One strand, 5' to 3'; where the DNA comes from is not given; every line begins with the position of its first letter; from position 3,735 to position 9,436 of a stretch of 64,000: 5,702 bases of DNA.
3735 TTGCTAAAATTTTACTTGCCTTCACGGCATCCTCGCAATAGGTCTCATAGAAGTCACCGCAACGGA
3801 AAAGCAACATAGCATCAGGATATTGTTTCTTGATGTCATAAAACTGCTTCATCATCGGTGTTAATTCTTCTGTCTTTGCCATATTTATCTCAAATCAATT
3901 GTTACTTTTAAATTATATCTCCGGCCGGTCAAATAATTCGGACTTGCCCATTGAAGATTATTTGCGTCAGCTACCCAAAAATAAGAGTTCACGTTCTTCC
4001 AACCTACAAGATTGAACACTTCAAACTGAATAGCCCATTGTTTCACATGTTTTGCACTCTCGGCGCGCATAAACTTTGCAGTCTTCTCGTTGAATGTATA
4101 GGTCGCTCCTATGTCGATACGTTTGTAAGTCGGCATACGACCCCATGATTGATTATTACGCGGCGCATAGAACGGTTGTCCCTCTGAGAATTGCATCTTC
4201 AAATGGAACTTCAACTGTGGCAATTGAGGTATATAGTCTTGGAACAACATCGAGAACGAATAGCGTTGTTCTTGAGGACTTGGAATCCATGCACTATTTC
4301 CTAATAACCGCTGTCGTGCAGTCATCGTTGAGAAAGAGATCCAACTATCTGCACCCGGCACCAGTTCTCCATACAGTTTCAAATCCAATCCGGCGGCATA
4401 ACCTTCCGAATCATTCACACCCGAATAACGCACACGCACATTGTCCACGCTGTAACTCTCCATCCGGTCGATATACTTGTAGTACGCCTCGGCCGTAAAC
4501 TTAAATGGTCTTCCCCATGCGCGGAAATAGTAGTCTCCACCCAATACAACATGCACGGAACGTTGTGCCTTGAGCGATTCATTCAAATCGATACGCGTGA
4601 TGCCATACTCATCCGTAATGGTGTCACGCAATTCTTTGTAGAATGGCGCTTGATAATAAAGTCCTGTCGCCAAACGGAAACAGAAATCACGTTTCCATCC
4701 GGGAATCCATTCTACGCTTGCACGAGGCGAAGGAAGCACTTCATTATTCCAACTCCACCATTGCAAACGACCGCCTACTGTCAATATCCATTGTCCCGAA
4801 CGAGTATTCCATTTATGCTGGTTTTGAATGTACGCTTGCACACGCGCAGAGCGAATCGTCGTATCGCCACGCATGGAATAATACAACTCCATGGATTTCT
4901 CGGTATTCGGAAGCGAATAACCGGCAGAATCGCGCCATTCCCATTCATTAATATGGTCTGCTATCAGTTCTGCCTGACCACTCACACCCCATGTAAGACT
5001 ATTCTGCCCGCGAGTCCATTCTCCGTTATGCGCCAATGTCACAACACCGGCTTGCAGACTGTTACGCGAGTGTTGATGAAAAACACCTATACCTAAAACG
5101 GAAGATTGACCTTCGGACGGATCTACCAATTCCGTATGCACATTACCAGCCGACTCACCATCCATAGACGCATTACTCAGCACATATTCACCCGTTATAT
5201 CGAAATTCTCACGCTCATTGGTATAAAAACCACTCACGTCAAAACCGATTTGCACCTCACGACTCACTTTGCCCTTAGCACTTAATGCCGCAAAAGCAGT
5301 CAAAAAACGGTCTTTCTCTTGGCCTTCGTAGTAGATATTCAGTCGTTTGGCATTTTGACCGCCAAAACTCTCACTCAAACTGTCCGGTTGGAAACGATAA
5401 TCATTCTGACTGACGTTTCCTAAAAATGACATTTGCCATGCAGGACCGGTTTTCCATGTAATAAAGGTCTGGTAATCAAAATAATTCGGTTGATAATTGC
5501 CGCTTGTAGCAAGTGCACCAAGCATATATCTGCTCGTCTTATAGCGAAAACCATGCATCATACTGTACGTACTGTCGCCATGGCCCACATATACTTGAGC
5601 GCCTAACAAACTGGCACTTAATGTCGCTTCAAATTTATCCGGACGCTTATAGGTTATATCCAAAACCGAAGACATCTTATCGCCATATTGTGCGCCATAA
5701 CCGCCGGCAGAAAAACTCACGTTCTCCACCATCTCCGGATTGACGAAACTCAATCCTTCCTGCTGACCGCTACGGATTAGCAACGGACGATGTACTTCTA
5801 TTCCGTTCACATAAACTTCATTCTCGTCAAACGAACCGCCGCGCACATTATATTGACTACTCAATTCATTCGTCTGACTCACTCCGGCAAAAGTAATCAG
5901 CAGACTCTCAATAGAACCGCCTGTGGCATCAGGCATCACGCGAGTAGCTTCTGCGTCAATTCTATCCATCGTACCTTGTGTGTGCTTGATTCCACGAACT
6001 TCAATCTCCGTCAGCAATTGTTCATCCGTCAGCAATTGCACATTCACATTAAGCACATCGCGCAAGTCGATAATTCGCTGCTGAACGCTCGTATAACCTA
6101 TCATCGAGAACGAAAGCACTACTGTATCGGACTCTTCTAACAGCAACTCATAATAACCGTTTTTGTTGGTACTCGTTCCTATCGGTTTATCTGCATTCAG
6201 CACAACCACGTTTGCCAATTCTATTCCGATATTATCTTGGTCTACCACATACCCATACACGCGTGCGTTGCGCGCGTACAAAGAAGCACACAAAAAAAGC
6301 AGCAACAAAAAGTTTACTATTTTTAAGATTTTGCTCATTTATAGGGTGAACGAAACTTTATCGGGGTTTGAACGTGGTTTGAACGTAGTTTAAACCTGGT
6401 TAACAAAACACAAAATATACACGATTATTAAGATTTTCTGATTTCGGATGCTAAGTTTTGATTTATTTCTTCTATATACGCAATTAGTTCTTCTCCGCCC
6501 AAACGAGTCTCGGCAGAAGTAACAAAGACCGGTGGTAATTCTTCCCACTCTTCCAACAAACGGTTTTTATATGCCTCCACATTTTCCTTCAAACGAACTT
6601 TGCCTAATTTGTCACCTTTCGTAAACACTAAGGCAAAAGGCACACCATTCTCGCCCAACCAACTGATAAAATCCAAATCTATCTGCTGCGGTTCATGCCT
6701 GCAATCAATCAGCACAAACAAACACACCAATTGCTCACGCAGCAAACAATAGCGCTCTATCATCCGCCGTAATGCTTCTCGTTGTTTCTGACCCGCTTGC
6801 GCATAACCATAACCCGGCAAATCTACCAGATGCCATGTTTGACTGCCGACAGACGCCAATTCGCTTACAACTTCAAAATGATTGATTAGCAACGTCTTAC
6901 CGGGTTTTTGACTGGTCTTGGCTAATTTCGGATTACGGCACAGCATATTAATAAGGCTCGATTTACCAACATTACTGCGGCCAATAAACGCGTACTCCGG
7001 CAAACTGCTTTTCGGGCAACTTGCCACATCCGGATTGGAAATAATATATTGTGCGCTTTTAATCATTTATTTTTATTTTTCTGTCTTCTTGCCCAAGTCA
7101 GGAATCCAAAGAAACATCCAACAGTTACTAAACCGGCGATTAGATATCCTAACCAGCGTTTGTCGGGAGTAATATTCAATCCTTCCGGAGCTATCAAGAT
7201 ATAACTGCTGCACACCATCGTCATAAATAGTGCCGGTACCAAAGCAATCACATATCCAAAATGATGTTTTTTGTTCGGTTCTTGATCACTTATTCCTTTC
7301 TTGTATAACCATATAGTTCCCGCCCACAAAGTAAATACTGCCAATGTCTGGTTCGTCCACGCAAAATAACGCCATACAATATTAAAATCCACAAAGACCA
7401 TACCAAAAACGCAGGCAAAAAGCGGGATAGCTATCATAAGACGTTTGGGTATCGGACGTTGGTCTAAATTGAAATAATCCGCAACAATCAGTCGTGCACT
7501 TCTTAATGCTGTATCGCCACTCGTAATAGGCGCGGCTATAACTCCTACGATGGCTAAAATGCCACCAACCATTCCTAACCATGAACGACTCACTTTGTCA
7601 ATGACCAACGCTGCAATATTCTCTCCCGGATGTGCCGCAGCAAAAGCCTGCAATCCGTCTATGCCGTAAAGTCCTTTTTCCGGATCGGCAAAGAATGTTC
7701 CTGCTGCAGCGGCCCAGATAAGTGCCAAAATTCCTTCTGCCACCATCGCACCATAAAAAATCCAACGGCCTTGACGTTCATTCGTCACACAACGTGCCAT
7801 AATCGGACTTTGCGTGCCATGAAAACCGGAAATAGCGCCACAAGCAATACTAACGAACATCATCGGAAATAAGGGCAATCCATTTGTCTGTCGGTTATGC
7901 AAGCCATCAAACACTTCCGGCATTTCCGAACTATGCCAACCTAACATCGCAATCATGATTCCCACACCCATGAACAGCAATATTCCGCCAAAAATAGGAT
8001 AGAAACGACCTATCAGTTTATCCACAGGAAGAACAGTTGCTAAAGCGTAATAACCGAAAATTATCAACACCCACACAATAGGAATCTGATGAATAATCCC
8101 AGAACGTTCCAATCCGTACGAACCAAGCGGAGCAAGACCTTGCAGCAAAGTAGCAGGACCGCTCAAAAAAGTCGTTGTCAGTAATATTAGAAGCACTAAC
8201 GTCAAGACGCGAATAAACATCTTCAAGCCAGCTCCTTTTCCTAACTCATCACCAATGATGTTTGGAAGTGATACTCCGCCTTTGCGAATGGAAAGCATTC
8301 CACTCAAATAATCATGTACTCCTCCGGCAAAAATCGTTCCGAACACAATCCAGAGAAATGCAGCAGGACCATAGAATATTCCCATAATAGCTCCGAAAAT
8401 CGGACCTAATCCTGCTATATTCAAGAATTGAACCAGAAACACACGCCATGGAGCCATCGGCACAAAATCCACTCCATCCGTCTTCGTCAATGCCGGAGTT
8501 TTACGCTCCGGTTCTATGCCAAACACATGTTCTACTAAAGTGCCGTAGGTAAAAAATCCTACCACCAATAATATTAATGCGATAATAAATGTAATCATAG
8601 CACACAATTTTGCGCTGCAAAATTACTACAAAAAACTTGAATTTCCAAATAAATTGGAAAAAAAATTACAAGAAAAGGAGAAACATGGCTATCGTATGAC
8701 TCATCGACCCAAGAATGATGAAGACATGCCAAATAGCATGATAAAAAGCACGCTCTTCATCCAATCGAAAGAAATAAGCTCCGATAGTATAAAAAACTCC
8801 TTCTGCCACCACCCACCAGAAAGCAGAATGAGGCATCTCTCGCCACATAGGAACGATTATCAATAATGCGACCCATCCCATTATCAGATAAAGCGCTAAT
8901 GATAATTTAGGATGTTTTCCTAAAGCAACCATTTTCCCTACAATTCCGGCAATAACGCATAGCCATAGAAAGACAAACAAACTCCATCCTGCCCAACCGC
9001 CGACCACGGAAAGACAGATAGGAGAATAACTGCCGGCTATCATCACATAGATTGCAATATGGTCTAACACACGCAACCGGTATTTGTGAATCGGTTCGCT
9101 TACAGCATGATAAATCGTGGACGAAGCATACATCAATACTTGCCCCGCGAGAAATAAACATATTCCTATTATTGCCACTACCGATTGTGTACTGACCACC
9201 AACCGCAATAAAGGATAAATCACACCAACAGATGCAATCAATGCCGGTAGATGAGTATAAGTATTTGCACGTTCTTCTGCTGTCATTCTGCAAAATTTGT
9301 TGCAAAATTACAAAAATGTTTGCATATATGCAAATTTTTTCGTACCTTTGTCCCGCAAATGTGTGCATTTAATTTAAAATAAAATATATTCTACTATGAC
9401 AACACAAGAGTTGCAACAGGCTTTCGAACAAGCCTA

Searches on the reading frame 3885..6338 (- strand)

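Call 16: search_protein_families(library=pfam, proteins=[window:3885-6338:-])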
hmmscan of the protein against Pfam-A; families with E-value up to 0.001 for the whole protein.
window:3885-6338:- (817 aa): 3 families
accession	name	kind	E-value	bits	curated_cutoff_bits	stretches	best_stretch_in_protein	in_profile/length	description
PF13715.12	CarbopepD_reg_2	-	1.7e-11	44.4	32.2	1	28-114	2-88/88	CarboxypepD_reg-like domain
PF07715.20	Plug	-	3.8e-09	37.4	23.9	1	135-220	17-101/107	TonB-dependent Receptor Plug Domain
PF13620.12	CarboxypepD_reg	-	4.1e-09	37.1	32.3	1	27-102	2-81/82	Carboxypeptidase regulatory-like domain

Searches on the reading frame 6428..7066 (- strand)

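Call 16: search_protein_families(library=pfam, proteins=[window:6428-7066:-])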
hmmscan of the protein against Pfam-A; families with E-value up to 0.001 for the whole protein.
window:6428-7066:- (212 aa): 5 families
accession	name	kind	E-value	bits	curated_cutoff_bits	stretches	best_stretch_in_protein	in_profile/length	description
PF01926.29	MMR_HSR1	-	5.9e-19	68.7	21.9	1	25-150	2-113/113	50S ribosome-binding GTPase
PF02421.24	FeoB_N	-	3.8e-07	30.2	27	1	25-195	3-153/156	Ferrous iron transport protein B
PF03193.22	RsgA_GTPase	-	6.7e-06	26.5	30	0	26-53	110-136/174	RsgA GTPase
PF00350.29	Dynamin_N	-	1e-05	26.1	27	0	26-49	2-25/168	Dynamin family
PF00009.33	GTP_EFTU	-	1.6e-05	25.1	26.5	1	116-200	96-184/188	Elongation factor Tu GTP binding domain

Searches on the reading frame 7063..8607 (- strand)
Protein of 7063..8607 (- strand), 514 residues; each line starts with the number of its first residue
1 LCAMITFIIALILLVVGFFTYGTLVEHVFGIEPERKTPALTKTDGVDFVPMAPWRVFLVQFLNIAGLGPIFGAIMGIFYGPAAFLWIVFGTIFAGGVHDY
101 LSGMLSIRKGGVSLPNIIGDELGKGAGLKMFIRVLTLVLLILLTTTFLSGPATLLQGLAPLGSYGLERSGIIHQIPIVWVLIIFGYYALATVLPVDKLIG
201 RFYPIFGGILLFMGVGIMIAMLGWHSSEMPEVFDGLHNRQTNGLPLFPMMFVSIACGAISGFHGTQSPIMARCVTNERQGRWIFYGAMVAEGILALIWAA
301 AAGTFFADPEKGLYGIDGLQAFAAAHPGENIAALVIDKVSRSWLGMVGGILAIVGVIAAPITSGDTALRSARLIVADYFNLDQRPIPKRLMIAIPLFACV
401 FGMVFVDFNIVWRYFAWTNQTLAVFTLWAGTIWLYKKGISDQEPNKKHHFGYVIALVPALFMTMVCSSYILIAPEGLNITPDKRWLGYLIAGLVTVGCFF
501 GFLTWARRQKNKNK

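Call 71: search_protein_families(library=pfam, max_evalue=0.00001, proteins=[window:7063-8607:-])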
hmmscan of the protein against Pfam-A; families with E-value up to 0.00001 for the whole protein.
window:7063-8607:- (514 aa): 1 family
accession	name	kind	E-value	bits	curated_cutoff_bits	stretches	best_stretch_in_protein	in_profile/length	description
PF02554.20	CstA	-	8.6e-54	183.6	27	2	3-142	2-143/560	Carbon starvation protein CstA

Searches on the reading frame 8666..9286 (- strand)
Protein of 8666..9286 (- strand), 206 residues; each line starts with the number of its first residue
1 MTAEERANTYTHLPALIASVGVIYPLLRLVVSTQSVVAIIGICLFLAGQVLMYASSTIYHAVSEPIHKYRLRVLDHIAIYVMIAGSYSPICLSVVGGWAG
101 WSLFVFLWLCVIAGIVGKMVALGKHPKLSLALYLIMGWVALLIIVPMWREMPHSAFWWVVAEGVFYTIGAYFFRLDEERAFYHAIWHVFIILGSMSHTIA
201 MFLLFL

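Call 71: search_protein_families(library=pfam, max_evalue=0.00001, proteins=[window:8666-9286:-])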
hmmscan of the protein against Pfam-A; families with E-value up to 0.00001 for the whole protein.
window:8666-9286:- (206 aa): 1 family
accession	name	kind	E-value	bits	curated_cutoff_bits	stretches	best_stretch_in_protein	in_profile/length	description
PF03006.26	HlyIII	-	2e-36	126.2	26.2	1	4-197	5-223/224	Haemolysin-III related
